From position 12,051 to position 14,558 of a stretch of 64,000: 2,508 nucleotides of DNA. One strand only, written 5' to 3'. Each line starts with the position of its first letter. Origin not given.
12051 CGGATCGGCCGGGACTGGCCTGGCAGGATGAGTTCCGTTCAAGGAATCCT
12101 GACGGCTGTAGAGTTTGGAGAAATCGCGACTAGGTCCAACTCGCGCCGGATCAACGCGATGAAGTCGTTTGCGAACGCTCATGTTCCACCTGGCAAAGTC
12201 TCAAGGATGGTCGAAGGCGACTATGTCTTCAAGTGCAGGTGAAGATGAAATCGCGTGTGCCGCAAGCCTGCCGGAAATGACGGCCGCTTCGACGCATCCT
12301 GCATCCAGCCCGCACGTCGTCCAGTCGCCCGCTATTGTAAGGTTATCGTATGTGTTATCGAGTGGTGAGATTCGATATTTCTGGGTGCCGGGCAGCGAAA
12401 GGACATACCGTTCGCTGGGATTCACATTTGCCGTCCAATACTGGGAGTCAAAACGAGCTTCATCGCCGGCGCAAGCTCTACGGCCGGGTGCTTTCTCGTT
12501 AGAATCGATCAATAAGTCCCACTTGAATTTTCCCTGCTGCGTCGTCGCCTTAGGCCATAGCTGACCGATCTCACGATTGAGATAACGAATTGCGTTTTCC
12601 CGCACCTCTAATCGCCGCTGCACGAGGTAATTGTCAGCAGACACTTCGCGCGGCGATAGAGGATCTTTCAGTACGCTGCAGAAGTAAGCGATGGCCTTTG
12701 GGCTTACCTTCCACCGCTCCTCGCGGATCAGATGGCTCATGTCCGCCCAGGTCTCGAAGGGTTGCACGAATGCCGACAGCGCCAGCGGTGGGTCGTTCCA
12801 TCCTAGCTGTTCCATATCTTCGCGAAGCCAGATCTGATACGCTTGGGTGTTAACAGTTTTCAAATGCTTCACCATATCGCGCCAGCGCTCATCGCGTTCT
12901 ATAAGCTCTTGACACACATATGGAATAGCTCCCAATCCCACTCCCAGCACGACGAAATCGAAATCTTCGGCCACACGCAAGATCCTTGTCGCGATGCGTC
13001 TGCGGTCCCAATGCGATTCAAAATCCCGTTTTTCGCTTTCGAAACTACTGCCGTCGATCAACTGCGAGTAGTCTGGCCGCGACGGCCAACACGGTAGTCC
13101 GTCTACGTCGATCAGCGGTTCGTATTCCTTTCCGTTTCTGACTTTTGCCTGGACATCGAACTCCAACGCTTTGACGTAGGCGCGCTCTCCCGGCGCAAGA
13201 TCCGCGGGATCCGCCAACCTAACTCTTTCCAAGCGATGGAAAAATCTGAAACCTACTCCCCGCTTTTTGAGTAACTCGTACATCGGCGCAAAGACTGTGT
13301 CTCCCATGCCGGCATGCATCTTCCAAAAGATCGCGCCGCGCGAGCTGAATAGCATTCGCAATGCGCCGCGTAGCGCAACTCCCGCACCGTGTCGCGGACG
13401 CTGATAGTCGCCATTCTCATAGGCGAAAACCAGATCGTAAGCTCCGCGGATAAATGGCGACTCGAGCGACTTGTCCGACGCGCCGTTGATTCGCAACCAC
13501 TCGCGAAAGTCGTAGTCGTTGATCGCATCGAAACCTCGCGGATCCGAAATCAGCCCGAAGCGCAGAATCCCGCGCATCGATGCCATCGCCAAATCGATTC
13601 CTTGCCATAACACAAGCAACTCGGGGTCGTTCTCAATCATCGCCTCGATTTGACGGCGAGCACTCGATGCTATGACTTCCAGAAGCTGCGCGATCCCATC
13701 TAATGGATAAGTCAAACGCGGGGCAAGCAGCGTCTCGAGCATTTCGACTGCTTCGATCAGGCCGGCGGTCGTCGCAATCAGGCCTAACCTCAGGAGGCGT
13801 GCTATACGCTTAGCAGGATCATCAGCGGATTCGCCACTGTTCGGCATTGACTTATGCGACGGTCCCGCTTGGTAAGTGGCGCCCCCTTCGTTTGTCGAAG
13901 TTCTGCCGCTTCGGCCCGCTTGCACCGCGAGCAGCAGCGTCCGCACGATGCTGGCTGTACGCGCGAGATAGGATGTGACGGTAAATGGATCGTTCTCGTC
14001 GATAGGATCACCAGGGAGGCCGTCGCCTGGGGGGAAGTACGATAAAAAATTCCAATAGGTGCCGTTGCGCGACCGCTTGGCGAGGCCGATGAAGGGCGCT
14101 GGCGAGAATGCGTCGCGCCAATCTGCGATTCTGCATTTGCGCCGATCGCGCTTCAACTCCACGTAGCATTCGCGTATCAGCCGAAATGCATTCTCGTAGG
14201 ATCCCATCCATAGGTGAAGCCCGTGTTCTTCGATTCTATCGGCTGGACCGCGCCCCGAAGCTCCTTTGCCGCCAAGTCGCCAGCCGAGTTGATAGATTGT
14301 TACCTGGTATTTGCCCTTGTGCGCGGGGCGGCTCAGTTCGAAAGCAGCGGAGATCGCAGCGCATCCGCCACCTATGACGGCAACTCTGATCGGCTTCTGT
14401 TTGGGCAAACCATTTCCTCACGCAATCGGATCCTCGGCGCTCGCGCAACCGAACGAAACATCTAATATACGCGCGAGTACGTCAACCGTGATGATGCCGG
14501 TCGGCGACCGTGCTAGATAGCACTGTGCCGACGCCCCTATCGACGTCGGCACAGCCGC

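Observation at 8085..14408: Orphan four-gene isoprenoid-type operon with no canonical scaffold-forming enzyme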

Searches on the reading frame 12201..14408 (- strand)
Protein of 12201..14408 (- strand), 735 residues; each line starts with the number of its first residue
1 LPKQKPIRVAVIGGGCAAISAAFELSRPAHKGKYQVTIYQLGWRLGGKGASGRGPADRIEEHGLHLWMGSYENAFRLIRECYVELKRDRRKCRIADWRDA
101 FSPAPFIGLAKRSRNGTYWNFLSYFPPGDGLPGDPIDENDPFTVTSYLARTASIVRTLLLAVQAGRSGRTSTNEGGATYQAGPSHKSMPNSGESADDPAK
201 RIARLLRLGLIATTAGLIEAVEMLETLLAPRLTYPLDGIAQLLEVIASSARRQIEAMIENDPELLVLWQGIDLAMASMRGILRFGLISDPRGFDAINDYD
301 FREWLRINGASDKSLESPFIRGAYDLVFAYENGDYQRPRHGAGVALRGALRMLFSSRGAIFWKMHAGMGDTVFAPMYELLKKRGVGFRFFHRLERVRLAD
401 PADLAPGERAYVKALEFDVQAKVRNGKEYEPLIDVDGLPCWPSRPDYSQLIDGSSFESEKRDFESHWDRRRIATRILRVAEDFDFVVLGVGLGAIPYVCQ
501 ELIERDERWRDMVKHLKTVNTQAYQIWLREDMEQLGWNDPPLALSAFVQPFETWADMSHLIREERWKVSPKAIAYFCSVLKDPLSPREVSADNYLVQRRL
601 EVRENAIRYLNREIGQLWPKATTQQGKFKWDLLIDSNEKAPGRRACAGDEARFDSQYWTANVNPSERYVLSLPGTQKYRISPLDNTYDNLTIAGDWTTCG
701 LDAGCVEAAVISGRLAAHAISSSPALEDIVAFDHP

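Call 3: search_protein_families(library=pfam, proteins=[window:12201-14408:-], max_evalue=0.01)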
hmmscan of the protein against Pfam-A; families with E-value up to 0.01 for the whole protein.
window:12201-14408:- (735 aa): 3 families
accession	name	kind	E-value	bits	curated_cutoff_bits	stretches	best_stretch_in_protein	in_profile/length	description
PF01593.30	Amino_oxidase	-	1.2e-11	45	19.8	1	645-720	367-442/443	Flavin containing amine oxidoreductase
PF13450.12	NAD_binding_8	-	3.5e-08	34.1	21.9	1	11-80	1-67/68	NAD(P)-binding Rossmann-like domain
PF01266.30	DAO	-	0.00097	19.2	27.9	1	8-55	1-43/353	FAD dependent oxidoreductase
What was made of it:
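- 12201..14408 (-): 735-aa FAD/NAD(P)-binding flavoprotein of the amine-oxidase / PDS / HpnE superfamily. It has an enlarged, divergent middle region and is the first gene of the operon. Pfam NAD_binding_8 (residues 11-80) and Amino_oxidase (645-720) (call 3).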

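Call 4: search_protein_families(library=ncbifam, proteins=[window:12201-14408:-], max_evalue=0.01)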
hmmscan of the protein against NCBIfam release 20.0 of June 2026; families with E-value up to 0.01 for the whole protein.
window:12201-14408:- (735 aa): 6 families
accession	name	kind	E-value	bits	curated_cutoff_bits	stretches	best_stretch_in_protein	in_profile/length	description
TIGR03467.1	HpnE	equivalog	3.6e-16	59.5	283.05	2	9-87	1-76/430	hydroxysqualene dehydroxylase HpnE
TIGR02731.1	phytoene_desat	equivalog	1.5e-07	30.5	569.4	1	8-84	1-73/453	15-cis-phytoene desaturase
TIGR02732.1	zeta_caro_desat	equivalog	7.6e-07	28.4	622.15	1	8-80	1-69/474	9,9'-di-cis-zeta-carotene desaturase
NF009410.0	PRK12771.1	subfamily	0.00068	18.3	516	1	8-47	140-175/566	NAD(P)-binding protein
NF005560.0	PRK07233.1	equivalog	0.0034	16.3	252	1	8-84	2-73/435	hypothetical protein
NF045663.1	diclust_near_Sec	equivalog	0.0092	14.1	530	0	4-48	104-144/759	pyridine nucleotide-disulfide oxidoreductase/dicluster-binding protein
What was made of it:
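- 12201..14408 (-): HpnE scores 59.5 bits against a cutoff of 283, and PDS 30.5 against 569 (call 4).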

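Call 13: search_solved_structures(query=window:12201-14408:-, max_evalue=1)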
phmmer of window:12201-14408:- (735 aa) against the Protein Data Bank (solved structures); distinct sequences matched with E-value up to 1: 2.
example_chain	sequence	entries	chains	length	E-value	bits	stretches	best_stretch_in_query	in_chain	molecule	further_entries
5mog_A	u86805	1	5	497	0.009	17.4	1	4-82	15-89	Phytoene dehydrogenase, chloroplastic/chromoplastic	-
7kbd_C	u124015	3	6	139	0.35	12.1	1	179-278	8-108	Histone H2A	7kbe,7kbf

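Call 26: search_protein_families(library=padloc, proteins=[window:12201-14408:-], max_evalue=0.01)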
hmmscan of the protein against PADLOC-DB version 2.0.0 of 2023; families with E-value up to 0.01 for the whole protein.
window:12201-14408:- (735 aa): 0 families

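Call 29: find_homologous_proteins(query=window:12201-14408:-)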
Query window:12201-14408:- (735 aa): 7101 proteins with E <= 0.001 among 8000 candidates; the best 120 are listed.
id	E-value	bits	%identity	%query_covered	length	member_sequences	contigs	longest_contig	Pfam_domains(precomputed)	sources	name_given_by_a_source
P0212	0.0e+0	1570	92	100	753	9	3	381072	PF01593.31,PF13450.13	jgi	jgi:uncharacterized protein with NAD-binding domain and iron-sulfur cluster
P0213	0.0e+0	1520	88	100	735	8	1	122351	PF01593.31,PF13450.13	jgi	jgi:uncharacterized protein with NAD-binding domain and iron-sulfur cluster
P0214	0.0e+0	1508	87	100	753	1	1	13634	PF01593.31,PF13450.13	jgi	jgi:uncharacterized protein with NAD-binding domain and iron-sulfur cluster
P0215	0.0e+0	1507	87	100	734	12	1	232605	PF01593.31,PF13450.13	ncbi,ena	-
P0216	0.0e+0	1486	87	100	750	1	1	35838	PF01593.31,PF13450.13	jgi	jgi:uncharacterized protein with NAD-binding domain and iron-sulfur cluster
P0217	0.0e+0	1484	86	100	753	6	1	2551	PF01593.31,PF13450.13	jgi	jgi:uncharacterized protein with NAD-binding domain and iron-sulfur cluster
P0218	0.0e+0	1483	86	100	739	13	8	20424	PF01593.31,PF13450.13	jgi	jgi:uncharacterized protein with NAD-binding domain and iron-sulfur cluster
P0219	0.0e+0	1482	86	100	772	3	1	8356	PF01593.31,PF13450.13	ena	-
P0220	0.0e+0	1481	86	100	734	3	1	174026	PF01593.31,PF13450.13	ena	-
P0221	0.0e+0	1471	85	100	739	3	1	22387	PF01593.31,PF13450.13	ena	-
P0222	0.0e+0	1451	83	100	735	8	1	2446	PF01593.31,PF13450.13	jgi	-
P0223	0.0e+0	1439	84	100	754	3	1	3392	PF01593.31,PF13450.13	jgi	-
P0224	0.0e+0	1433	83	100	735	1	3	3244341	PF01593.31,PF13450.13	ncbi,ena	-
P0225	0.0e+0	1431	83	100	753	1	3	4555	PF01593.31,PF13450.13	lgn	-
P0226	0.0e+0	1428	83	100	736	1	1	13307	PF01593.31,PF13450.13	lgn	-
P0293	0.0e+0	1135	65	100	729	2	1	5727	PF01593.31,PF13450.13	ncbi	-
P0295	0.0e+0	1131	66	100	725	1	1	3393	PF01593.31,PF13450.13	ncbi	-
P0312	0.0e+0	1104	63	100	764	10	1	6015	PF01593.31,PF13450.13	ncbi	-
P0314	0.0e+0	1103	63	99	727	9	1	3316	PF01593.31,PF13450.13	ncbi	-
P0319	0.0e+0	1097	64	99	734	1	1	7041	PF01593.31,PF13450.13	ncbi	-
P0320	0.0e+0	1096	64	100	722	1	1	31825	PF01266.31,PF01593.31,PF13450.13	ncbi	-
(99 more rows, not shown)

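Call 64: search_solved_structures(query=A3, max_evalue=1, show_alignments=2)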
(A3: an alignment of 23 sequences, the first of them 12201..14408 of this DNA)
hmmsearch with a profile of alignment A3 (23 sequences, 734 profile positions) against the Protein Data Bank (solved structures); distinct sequences matched with E-value up to 1: 7.
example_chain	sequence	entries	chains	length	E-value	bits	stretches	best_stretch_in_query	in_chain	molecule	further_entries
5mog_A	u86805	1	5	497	0.043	15.4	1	4-78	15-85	Phytoene dehydrogenase, chloroplastic/chromoplastic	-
3ada_B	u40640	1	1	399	0.33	12.5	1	5-87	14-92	SARCOSINE OXIDASE BETA SUBUNIT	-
1vrq_B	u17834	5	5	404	0.34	12.4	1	5-87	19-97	Sarcosine oxidase beta subunit | Subunit beta of sarcosine oxidase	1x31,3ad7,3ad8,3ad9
8t8a_A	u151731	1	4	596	0.38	12.2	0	1-51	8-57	Amine oxidoreductase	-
8jt7_A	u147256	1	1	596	0.38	12.2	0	1-51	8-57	Amine oxidoreductase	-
2jae_A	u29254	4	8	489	0.62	11.6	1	8-58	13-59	L-AMINO ACID OXIDASE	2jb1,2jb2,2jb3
5evy_X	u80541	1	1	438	0.78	11.2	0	4-31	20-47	Salicylate hydroxylase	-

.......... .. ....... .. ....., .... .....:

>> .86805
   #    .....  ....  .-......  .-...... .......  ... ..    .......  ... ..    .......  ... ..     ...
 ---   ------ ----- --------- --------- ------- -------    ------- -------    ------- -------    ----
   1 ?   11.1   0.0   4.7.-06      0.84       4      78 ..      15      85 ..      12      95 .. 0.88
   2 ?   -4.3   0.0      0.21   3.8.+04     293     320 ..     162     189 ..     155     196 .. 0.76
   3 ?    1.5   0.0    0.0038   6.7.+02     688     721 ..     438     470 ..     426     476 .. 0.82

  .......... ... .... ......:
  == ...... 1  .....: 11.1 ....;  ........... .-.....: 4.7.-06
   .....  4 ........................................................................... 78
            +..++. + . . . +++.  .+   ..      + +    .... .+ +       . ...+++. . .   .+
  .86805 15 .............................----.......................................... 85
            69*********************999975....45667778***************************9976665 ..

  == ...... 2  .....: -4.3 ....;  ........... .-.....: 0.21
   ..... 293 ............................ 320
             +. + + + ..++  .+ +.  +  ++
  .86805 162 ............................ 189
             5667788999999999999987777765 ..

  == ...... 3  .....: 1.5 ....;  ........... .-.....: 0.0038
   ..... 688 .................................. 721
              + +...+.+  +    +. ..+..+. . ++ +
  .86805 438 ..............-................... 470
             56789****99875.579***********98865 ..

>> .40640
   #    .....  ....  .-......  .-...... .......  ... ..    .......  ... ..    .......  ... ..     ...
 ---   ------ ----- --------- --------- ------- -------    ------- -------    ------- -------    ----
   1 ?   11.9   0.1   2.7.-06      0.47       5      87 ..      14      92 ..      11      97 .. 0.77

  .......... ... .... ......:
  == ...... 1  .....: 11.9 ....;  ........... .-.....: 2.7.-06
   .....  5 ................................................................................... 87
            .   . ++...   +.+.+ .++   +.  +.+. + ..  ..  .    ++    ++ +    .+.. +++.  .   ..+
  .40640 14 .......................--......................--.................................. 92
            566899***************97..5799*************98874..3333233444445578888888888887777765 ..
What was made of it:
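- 12201..14408 (-): The best solved relative is rice PDS 5MOG, matched only at the ends (calls 13, 64).
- On Phytoene desaturase (TIGR02731) / zeta-carotene desaturase (TIGR02732): The PDS 5MOG profile match has E 0.043 (call 64).
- Checked: It is about 250 residues longer than plant PDS, and the extra length lies between the shared segments (call 64).
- The N-terminus of the flavoprotein is nearest to HpnE, PDS and ZDS (calls 4, 13, 64).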

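Call 65: find_related_loci(query=A3, collection=metagenome_contigs, flank=10000)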
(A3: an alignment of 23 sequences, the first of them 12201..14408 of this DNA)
Query A3 (735 aa) in metagenome_contigs; peptide patterns used: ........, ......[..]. (x = any residue, [..] = any of these).
600 stretches matched a pattern (row limit reached: there are more); 538 encode a relative of the query (tblastn E <= 1e-3); the best 80 are kept; 80 distinct loci.
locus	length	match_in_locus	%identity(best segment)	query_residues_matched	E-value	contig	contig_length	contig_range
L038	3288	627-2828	86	1-735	0e+0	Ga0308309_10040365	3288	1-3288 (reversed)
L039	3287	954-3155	85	1-735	0e+0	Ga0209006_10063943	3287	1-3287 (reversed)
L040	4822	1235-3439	82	1-735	0e+0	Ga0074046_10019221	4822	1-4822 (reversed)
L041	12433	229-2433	81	1-735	0e+0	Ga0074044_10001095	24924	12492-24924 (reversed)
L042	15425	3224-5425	82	1-735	0e+0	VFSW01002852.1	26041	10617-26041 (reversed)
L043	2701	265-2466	80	1-735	0e+0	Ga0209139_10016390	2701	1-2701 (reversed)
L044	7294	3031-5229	76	3-735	0e+0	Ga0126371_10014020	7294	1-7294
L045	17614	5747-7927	65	5-735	0e+0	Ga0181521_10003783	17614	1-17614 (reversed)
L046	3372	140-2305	65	5-735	0e+0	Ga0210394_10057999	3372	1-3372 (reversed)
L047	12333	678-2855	63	1-735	0e+0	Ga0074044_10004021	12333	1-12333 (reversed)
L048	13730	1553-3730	62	5-735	0e+0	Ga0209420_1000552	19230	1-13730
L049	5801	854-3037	61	1-735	0e+0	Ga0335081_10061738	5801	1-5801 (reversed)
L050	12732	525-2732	60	1-735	0e+0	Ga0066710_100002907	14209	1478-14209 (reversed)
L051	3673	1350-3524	60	5-735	0e+0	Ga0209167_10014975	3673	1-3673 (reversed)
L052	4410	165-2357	58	1-735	0e+0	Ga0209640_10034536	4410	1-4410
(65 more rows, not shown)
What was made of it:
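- The 80 metagenome loci are the best-ranked of 538, so they are biased towards the IDS-containing subfamily (call 65).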

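Call 68: list_cluster_members(proteins=[P0312, P0314, P0319, P0320, P0293, P0295, P0080, P0089, P0061, P0020])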
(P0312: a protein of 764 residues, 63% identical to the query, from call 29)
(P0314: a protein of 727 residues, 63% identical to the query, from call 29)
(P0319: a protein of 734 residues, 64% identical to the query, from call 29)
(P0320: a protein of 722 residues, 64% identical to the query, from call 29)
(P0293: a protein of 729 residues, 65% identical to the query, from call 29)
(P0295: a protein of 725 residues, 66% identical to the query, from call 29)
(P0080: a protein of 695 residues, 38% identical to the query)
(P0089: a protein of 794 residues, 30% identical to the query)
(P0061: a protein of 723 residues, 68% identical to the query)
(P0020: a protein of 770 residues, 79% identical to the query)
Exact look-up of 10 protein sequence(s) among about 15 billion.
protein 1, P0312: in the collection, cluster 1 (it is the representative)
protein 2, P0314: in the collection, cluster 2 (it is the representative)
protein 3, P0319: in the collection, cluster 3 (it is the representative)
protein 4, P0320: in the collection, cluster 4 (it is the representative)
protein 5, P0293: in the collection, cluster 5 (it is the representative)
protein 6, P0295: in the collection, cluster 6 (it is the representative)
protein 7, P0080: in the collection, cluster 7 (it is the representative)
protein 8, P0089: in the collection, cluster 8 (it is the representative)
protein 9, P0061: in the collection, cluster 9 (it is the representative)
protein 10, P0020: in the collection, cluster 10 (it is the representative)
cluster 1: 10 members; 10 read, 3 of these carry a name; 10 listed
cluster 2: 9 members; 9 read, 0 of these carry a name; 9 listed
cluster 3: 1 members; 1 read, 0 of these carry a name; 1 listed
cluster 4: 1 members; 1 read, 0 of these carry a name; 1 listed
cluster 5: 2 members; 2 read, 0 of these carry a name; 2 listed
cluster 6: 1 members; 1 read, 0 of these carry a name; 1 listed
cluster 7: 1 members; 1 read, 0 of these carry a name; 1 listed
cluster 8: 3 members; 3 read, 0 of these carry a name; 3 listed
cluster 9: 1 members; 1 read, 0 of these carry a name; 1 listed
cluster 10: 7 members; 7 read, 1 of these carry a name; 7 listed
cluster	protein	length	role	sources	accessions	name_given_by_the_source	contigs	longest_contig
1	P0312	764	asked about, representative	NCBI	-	-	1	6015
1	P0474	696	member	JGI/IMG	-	uncharacterized protein with NAD-binding domain and iron-sulfur cluster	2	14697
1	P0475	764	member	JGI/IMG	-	uncharacterized protein with NAD-binding domain and iron-sulfur cluster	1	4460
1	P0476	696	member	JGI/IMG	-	uncharacterized protein with NAD-binding domain and iron-sulfur cluster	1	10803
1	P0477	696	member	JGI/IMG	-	-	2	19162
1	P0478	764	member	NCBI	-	-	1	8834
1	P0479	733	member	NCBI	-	-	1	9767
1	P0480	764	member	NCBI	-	-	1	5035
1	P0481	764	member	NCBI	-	-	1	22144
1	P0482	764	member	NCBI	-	-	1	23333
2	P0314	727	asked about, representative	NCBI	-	-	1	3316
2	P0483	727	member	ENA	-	-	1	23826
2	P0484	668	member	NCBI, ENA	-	-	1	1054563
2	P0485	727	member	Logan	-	-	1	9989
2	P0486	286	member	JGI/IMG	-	-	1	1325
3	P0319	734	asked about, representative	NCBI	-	-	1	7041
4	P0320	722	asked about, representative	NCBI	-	-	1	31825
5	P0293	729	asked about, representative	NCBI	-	-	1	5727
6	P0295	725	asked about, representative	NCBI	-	-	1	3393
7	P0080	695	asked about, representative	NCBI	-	-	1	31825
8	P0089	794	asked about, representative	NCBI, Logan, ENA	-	-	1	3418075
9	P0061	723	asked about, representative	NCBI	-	-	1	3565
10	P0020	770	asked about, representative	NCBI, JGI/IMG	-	-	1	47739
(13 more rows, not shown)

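Call 71: search_dna_similar(query=window:12201-14408:-, collection=plasmids, mode=protein, max_evalue=1e-10, max_rows=15)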
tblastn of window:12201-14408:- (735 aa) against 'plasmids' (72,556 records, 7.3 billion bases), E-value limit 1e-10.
Records with a match: 12; places in all: 20; records where one place covers at least 80% of the query: 4.
Best place of each record, by identity: <60% 12.
By first word of the organism name: Azospirillum 8; Mycobacterium 1; Qingshengfaniella 1; Catenovulum 1; Rufibacter 1.
By predicted mobility (MOB-suite, as given by PLSDB): non-mobilizable 9; mobilizable 3.
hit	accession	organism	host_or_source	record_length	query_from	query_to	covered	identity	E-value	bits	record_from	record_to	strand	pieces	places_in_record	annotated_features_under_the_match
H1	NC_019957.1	Mycobacterium sp. JS623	-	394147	8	735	99%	38.1%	3e-136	451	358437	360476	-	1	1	FAD-dependent oxidoreductase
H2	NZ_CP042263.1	Qingshengfaniella alkalisoli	cell culture,saline soil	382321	1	735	79%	41.5%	2e-98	451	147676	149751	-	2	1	NAD(P)-binding protein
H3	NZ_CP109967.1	Catenovulum adriaticum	algae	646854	4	724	82%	37.1%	7e-97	447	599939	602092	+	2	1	NAD(P)-binding protein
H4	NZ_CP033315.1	Azospirillum brasilense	rhizosphere soil of Digitaria ...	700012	20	721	77%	37.1%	4e-71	338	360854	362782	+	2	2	FAD-dependent oxidoreductase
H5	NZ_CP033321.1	Azospirillum brasilense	rhizosphere soil of Cynodon ...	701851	20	721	77%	37.1%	4e-71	338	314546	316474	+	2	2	FAD-dependent oxidoreductase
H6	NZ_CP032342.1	Azospirillum brasilense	soil sample,Agricultural field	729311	20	721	77%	37.1%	4e-71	338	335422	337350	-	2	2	FAD-dependent oxidoreductase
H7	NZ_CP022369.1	Azospirillum sp. TSH58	single cell,paddy soils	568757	20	721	77%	36.8%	5e-71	336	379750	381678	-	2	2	FAD-dependent oxidoreductase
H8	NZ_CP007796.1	Azospirillum argentinense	Triticum aestivum L.,Root,wheat ...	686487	20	721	77%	36.8%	4e-71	335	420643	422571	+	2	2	FAD-dependent oxidoreductase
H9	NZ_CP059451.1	Azospirillum brasilense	Prokaryotes,soil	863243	20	721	77%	36.3%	1e-69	331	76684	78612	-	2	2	FAD-dependent oxidoreductase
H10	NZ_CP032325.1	Azospirillum argentinense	soil sample,Agricultural field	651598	8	724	83%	33.0%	7e-58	322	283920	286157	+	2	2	NAD(P)-binding protein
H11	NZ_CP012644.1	Rufibacter tibetensis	soil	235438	8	727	80%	34.1%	1e-62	333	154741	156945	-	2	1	FAD-dependent oxidoreductase | hypothetical protein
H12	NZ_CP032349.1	Azospirillum brasilense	soil sample,Agricultural field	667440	7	724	79%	33.1%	2e-57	321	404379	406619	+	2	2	NAD(P)-binding protein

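Call 72: get_annotated_region(hit=H1, flank=9000)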
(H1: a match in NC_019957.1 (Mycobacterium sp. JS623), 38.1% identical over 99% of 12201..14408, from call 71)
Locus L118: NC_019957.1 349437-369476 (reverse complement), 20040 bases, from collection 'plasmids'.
description: Mycobacterium sp. JS623 plasmid pMYCSM01, complete sequence
organism: Mycobacterium sp. JS623 (NCBI taxid 212767)
taxonomy: Bacteria; Actinomycetota; Actinomycetes; Mycobacteriales; Mycobacteriaceae; Mycobacterium; Mycobacterium sp. JS623
host: -; source: -; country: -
typing (MOB-suite, as given by PLSDB): mobilizable; replicon rep_cluster_1586; relaxase MOBF
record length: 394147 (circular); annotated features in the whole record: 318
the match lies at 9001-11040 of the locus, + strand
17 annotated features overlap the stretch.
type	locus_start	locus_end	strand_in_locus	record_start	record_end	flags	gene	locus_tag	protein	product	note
CDS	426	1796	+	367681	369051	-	-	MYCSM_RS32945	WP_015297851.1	recombinase family protein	GO:0006310 - DNA recombination [Evidence IEA]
CDS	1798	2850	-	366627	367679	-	-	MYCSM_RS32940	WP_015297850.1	polyprenyl synthetase family protein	-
CDS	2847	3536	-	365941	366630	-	-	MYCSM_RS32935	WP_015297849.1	hypothetical protein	-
CDS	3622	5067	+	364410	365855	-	-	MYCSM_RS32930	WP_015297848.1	hypothetical protein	-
CDS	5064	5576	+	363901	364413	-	-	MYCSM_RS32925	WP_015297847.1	hypothetical protein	-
CDS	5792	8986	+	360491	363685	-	-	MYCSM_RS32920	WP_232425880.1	adenylate/guanylate cyclase domain-containing protein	GO:0009190 - cyclic nucleotide biosynthetic process [Evidence IEA]; GO:0035556 - intracellular signal transduction ...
CDS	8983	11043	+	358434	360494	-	-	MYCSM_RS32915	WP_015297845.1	FAD-dependent oxidoreductase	-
CDS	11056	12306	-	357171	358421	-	-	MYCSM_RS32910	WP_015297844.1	saccharopine dehydrogenase NADP-binding domain-containing protein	-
CDS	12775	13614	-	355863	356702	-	-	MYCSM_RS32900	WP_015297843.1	energy-coupling factor transporter transmembrane protein EcfT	-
CDS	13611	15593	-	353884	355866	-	-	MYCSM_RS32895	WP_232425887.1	ABC transporter ATP-binding protein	-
CDS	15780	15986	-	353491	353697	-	-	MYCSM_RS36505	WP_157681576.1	hypothetical protein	-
CDS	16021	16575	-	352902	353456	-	-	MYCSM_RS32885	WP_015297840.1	CGNR zinc finger domain-containing protein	-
CDS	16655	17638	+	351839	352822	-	-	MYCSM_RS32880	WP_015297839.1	DMT family transporter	GO:0055085 - transmembrane transport [Evidence IEA]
CDS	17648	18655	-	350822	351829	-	-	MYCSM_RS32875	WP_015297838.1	DUF4331 family protein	-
CDS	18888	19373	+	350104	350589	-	-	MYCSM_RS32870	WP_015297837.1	helix-turn-helix domain-containing protein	-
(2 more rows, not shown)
